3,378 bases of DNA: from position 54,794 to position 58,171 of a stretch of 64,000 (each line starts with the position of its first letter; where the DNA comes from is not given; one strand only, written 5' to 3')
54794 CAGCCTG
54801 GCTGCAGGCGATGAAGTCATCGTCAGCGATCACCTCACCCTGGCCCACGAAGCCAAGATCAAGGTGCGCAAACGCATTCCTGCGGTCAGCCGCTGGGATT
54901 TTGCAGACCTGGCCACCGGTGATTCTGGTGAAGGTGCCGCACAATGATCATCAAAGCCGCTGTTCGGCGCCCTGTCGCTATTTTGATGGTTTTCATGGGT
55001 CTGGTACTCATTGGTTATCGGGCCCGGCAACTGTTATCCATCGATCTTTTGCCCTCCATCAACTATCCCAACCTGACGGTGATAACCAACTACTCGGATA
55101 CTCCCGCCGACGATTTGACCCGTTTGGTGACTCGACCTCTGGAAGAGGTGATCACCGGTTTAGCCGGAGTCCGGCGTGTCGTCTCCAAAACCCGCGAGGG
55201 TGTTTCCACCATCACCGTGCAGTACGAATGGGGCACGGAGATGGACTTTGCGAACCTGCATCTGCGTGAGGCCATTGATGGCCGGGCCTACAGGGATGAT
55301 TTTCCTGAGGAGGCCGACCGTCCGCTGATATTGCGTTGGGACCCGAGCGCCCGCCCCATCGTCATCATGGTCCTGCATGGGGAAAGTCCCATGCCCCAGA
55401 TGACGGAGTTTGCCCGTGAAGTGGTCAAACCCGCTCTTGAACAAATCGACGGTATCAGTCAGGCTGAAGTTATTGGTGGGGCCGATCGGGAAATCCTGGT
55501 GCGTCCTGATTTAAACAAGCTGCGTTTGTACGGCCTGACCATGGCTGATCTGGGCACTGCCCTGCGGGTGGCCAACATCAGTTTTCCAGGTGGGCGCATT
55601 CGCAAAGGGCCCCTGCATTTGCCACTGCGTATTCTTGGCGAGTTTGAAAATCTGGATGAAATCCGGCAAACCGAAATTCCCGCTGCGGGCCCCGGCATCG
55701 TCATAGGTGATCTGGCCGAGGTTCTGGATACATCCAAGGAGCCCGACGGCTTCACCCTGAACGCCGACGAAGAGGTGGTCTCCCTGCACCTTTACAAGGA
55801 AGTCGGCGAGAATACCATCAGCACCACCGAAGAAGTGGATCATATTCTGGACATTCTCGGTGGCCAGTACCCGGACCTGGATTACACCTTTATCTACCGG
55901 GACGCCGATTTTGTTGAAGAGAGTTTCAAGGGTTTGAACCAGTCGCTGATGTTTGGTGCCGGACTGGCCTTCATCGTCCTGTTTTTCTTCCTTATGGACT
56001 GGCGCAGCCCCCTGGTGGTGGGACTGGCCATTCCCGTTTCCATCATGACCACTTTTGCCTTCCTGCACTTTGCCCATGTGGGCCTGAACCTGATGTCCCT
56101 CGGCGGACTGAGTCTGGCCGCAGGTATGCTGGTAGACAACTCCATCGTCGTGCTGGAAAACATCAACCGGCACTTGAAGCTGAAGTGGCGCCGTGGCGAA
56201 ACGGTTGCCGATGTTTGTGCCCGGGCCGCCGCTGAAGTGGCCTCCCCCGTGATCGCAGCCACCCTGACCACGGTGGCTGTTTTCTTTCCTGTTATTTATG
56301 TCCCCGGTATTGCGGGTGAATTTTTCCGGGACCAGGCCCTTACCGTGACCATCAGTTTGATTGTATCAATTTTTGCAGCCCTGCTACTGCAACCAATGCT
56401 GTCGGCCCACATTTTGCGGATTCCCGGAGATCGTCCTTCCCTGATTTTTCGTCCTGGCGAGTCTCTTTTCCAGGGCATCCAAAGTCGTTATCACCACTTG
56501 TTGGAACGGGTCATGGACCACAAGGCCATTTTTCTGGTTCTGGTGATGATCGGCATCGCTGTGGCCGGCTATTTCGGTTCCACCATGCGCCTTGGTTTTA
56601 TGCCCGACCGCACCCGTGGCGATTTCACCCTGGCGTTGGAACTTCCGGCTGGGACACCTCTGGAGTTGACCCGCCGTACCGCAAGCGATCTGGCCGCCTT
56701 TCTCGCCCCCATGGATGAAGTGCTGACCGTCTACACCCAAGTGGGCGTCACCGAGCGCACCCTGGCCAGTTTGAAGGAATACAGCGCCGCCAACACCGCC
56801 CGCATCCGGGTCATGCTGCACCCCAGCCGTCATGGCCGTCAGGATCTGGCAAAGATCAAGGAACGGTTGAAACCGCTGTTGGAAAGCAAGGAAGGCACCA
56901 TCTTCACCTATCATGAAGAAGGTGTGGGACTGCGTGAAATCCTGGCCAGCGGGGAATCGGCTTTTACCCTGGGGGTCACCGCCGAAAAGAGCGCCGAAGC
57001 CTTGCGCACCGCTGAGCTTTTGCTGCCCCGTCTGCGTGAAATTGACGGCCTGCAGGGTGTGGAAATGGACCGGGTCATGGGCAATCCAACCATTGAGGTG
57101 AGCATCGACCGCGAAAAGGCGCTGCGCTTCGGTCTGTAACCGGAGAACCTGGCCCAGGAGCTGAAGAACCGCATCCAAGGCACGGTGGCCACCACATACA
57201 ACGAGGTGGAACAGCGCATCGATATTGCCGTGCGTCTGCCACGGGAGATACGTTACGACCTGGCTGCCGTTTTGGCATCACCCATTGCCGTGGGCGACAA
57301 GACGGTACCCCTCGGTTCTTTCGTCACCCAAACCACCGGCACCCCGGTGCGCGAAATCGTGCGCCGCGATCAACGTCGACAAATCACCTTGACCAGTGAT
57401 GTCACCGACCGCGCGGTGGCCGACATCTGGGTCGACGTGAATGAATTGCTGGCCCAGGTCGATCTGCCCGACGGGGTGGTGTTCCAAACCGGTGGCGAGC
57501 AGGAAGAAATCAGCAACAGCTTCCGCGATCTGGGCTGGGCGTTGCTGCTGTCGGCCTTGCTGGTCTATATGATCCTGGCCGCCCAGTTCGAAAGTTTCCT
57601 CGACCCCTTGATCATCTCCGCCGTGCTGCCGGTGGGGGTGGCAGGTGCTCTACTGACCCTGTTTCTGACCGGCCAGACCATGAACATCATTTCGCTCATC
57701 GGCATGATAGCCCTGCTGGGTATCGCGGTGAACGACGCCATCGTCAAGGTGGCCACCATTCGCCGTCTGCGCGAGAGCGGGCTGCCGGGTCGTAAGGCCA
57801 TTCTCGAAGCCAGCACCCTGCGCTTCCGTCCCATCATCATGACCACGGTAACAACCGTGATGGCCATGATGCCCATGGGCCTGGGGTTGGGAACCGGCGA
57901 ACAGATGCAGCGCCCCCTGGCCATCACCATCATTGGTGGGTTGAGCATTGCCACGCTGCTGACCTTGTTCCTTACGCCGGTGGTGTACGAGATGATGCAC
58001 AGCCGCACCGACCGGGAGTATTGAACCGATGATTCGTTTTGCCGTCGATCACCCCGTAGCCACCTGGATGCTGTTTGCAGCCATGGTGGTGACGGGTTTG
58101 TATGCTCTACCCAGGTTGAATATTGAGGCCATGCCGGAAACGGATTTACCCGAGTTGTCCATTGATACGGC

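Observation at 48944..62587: Beta-propeller / heteromeric RND operon lacking a TolC: candidate uncharacterised export system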

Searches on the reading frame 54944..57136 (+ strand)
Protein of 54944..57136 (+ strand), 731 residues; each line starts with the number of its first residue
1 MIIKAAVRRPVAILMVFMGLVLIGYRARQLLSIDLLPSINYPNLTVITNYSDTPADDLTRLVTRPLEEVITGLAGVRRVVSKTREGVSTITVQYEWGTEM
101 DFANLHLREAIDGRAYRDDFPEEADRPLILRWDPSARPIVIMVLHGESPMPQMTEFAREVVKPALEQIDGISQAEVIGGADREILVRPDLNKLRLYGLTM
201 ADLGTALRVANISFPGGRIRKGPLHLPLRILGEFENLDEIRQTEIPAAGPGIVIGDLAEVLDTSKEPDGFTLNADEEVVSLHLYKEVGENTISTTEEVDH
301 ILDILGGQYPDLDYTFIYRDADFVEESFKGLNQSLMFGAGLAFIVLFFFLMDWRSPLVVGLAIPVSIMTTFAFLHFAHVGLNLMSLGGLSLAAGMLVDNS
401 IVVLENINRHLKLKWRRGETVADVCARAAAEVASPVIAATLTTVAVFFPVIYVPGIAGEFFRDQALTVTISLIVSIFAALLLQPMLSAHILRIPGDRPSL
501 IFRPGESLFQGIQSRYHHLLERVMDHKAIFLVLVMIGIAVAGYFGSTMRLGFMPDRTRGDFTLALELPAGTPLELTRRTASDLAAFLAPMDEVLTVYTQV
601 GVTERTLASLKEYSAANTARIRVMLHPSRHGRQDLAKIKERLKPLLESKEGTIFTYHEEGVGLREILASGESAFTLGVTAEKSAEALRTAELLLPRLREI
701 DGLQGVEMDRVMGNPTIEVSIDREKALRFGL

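Call 5: search_protein_families(library=pfam, proteins=[window:54944-57136:+], max_evalue=0.01)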
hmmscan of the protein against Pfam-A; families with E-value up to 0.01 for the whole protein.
window:54944-57136:+ (731 aa): 2 families
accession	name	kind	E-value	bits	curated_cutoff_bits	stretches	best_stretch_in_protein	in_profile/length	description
PF00873.25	ACR_tran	-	4.3e-139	465.5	28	1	2-731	1-730/1021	AcrB/AcrD/AcrF family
PF02355.23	SecD_SecF_C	-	4.1e-05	23.5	20.5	1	337-486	35-182/189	Protein export membrane protein SecD/SecF, C-terminal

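Call 21: search_protein_families(library=ncbifam, proteins=[window:54944-57136:+], max_evalue=0.01)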
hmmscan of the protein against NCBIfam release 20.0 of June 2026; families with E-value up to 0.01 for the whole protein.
window:54944-57136:+ (731 aa): 21 families
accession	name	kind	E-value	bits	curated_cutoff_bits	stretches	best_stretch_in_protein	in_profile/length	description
NF033617.1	RND_permease_2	subfamily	9.5e-113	378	1250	1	5-731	3-718/1009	multidrug efflux RND transporter permease subunit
NF000282.2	RND_permease_1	subfamily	1.2e-86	291.6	1250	1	7-730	5-739/1029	multidrug efflux RND transporter permease subunit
TIGR00914.1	2A0601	subfamily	3.6e-74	250.1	701.45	1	2-731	5-741/1051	CusA/CzcA family heavy metal efflux RND transporter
TIGR00915.1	2A0602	subfamily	1.2e-67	228.7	940.35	1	7-729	6-738/1050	efflux RND transporter permease subunit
NF007905.0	PRK10614.1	equivalog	7e-67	225.9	1774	1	7-647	8-635/1025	multidrug efflux RND transporter permease subunit MdtC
NF007798.0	PRK10503.1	equivalog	1.6e-66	224.6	1584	1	7-730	17-731/1040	MdtB/MuxB family multidrug efflux RND transporter permease subunit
NF007133.0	PRK09579.1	equivalog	2.2e-62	210.9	1763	1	5-730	6-714/1017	multidrug efflux RND transporter permease subunit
NF000037.1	RND_perm_OqxB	exception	3.5e-49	167.5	2200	1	8-575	9-594/1050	multidrug efflux RND transporter permease subunit OqxB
NF007131.0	PRK09577.1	equivalog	4.6e-49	167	1768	1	7-601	6-609/1045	multidrug efflux RND transporter permease subunit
NF007842.1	PRK10555.1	equivalog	1.5e-46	158.8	1854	1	7-603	6-615/1036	multidrug efflux RND transporter permease AcrD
NF011706.2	PRK15127.1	equivalog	8.6e-36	123.2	2150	1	7-586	6-597/1049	multidrug efflux RND transporter permease subunit AcrB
TIGR00916.1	2A0604s01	subfamily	7e-09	35.6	148.6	1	332-479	88-230/231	SecD/SecF family protein translocase subunit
NF009585.0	PRK13024.1-5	equivalog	1.3e-06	26.7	1037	1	337-492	501-649/993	protein translocase subunit SecDF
NF009584.0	PRK13024.1-4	equivalog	6e-06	24.9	1171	1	336-486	263-408/759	protein translocase subunit SecDF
TIGR01129.1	secD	equivalog_domain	6.2e-06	25.6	244.4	1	340-483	257-393/397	protein translocase subunit SecD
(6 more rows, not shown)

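Call 45: search_solved_structures(query=window:54944-57136:+, max_evalue=1e-10)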
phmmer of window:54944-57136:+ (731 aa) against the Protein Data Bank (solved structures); distinct sequences matched with E-value up to 1e-10: 80 (the best 60 are shown).
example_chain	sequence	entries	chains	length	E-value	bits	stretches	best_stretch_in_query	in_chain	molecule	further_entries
9lyq_B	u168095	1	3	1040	1.5e-62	215.4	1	7-731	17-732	Multidrug resistance protein MdtB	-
7wlv_A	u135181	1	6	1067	1.6e-61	211.9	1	4-594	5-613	Efflux pump membrane transporter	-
5lq3_A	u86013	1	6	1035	3.7e-57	197.5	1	4-617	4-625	CmeB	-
5t0o_A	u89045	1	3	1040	3.7e-57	197.5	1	4-617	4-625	CmeB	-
8zxs_A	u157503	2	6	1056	1.4e-55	192.3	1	8-577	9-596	Efflux pump membrane transporter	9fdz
7cz9_A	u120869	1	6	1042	2.3e-55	191.6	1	8-577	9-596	Efflux pump membrane transporter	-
8gjj_B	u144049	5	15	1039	1.2e-54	189.2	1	4-616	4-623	Efflux pump membrane transporter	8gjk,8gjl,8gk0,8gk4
8yr0_A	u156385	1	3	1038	1.2e-54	189.2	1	7-579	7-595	Cation/multidrug efflux pump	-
7b8p_A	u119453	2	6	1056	8.9e-54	186.3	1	7-582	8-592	Efflux pump membrane transporter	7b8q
6ows_A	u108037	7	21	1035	2.3e-53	185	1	7-582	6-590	Efflux pump membrane transporter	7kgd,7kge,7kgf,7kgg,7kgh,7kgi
4k0e_A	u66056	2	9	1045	1e-52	182.8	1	10-731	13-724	Heavy metal cation tricomponent efflux pump ZneA(CzcA-like)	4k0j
7wls_A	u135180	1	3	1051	7e-48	166.8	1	5-730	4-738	Efflux pump membrane transporter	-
9e9f_B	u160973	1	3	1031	2.1e-47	165.3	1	7-603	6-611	Efflux pump membrane transporter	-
8z1u_A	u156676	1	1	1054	2.2e-47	165.2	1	7-603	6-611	Efflux pump membrane transporter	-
7m4p_A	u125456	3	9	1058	3.2e-47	164.6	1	7-601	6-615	Efflux pump membrane transporter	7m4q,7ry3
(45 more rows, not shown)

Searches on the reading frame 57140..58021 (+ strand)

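Call 5: search_protein_families(library=pfam, proteins=[window:57140-58021:+], max_evalue=0.01)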
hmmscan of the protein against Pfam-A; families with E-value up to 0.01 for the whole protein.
window:57140-58021:+ (294 aa): 1 family
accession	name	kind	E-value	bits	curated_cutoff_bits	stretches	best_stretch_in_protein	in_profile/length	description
PF00873.25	ACR_tran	-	8.6e-67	226.1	28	1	5-286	736-1020/1021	AcrB/AcrD/AcrF family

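Call 21: search_protein_families(library=ncbifam, proteins=[window:57140-58021:+], max_evalue=0.01)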
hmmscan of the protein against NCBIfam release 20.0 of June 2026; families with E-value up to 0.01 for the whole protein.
window:57140-58021:+ (294 aa): 16 families
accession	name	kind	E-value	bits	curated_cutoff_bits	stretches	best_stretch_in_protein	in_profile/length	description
NF033617.1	RND_permease_2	subfamily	6.2e-56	190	1250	1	5-287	724-1008/1009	multidrug efflux RND transporter permease subunit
TIGR00914.1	2A0601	subfamily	8.7e-46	156.2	701.45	1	9-292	751-1041/1051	CusA/CzcA family heavy metal efflux RND transporter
NF000282.2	RND_permease_1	subfamily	2e-39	135.3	1250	1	53-287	795-1028/1029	multidrug efflux RND transporter permease subunit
NF007798.0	PRK10503.1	equivalog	1.1e-38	132.5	1584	1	52-286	786-1022/1040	MdtB/MuxB family multidrug efflux RND transporter permease subunit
NF007905.0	PRK10614.1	equivalog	4.3e-37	127.3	1774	1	54-287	774-1009/1025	multidrug efflux RND transporter permease subunit MdtC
TIGR00915.1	2A0602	subfamily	1.9e-36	125.4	940.35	1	54-287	796-1029/1050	efflux RND transporter permease subunit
NF007133.0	PRK09579.1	equivalog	1.2e-35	122.4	1763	1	103-290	818-1006/1017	multidrug efflux RND transporter permease subunit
NF007131.0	PRK09577.1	equivalog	7.4e-27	93.5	1768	1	54-286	791-1022/1045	multidrug efflux RND transporter permease subunit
NF000037.1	RND_perm_OqxB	exception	1.5e-26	92.5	2200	1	54-286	801-1034/1050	multidrug efflux RND transporter permease subunit OqxB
NF007842.1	PRK10555.1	equivalog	1.1e-25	89.7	1854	1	56-289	797-1029/1036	multidrug efflux RND transporter permease AcrD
NF011706.2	PRK15127.1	equivalog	1.2e-22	79.7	2150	1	108-292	850-1035/1049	multidrug efflux RND transporter permease subunit AcrB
TIGR00921.1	2A067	subfamily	1.2e-09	36.8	351.9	1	82-286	141-346/733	hydrophobe/amphiphile efflux-3 (HAE3) family transporter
TIGR00916.1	2A0604s01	subfamily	1.2e-07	31.6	148.6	1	133-265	92-224/231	SecD/SecF family protein translocase subunit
TIGR00966.2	transloc_SecF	equivalog_domain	9.3e-06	25.3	160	1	129-283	124-276/279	protein translocase subunit SecF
NF009583.0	PRK13024.1-3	subfamily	2.6e-05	22.5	721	1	134-282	583-730/755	protein translocase subunit SecDF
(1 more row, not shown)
